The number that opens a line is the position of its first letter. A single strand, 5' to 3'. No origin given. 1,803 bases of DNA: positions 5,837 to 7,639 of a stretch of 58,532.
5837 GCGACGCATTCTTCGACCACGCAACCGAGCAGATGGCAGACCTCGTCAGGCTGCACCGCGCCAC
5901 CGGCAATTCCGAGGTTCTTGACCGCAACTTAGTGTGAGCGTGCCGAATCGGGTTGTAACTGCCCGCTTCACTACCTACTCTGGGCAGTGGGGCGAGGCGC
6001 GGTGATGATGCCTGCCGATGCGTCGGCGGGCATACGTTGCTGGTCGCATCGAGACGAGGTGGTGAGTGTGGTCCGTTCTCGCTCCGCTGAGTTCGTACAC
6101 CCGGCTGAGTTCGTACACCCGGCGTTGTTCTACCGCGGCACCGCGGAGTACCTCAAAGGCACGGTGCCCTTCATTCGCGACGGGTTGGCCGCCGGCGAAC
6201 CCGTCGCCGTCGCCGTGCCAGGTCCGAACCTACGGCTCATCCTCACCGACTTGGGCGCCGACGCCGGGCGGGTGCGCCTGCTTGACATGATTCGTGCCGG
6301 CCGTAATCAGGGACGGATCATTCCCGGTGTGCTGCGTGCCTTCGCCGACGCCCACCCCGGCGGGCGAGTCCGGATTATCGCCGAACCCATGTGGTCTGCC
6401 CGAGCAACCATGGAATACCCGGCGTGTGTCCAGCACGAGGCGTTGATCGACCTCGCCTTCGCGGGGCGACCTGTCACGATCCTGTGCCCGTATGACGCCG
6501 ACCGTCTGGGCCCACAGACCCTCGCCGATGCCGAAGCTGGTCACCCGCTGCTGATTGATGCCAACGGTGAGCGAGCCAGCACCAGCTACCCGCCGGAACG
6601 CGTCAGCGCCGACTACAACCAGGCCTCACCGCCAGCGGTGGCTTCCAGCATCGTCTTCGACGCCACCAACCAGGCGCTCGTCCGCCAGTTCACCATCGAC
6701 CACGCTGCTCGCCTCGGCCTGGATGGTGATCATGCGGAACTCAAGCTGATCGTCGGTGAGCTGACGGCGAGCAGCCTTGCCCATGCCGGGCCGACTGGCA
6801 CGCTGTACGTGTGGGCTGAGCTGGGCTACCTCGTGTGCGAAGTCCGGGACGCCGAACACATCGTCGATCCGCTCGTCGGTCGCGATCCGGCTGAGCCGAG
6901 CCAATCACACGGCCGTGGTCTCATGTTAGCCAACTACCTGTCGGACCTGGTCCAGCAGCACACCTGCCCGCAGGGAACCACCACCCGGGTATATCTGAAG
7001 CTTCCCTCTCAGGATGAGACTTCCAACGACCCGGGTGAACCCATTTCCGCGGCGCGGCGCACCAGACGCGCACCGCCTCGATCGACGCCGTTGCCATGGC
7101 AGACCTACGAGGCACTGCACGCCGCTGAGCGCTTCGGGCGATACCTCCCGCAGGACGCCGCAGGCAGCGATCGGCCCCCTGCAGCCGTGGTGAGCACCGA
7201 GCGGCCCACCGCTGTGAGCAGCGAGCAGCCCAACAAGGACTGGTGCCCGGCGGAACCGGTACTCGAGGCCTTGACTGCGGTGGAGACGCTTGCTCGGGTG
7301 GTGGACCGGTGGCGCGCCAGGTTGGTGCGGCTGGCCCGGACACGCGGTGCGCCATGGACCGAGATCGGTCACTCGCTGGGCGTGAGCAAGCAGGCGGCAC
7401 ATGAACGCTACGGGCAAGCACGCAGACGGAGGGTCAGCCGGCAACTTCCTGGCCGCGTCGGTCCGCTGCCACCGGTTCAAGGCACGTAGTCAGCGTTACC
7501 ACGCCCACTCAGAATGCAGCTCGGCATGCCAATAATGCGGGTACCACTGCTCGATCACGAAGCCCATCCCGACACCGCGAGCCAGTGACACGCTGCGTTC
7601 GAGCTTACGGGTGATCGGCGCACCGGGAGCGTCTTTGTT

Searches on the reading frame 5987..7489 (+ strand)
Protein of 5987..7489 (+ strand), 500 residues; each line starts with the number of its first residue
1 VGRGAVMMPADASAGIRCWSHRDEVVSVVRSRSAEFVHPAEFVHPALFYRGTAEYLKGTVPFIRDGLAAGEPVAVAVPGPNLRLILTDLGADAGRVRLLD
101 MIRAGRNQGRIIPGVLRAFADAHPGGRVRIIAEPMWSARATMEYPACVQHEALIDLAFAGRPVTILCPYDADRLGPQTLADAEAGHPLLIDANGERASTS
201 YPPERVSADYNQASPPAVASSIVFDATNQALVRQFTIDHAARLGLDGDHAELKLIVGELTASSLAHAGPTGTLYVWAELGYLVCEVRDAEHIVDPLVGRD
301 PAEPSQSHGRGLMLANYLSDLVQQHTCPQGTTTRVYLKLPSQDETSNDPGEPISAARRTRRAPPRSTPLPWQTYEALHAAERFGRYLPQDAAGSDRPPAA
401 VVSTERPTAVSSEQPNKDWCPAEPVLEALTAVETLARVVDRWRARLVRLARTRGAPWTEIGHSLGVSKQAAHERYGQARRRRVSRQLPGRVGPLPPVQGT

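Call 24: search_protein_families(library=pfam, proteins=[window:5987-7489:+], max_evalue=0.00001)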
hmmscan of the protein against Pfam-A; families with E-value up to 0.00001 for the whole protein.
window:5987-7489:+ (500 aa): 2 families
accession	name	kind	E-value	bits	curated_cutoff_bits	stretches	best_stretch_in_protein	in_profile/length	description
PF14417.12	MEDS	-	6.6e-31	107.7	29.8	1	44-187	2-161/161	MEDS: MEthanogen/methylotroph, DcmR Sensory domain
PF13581.12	HATPase_c_2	-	4.1e-09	37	27.4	1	227-335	6-125/127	Histidine kinase-like ATPase domain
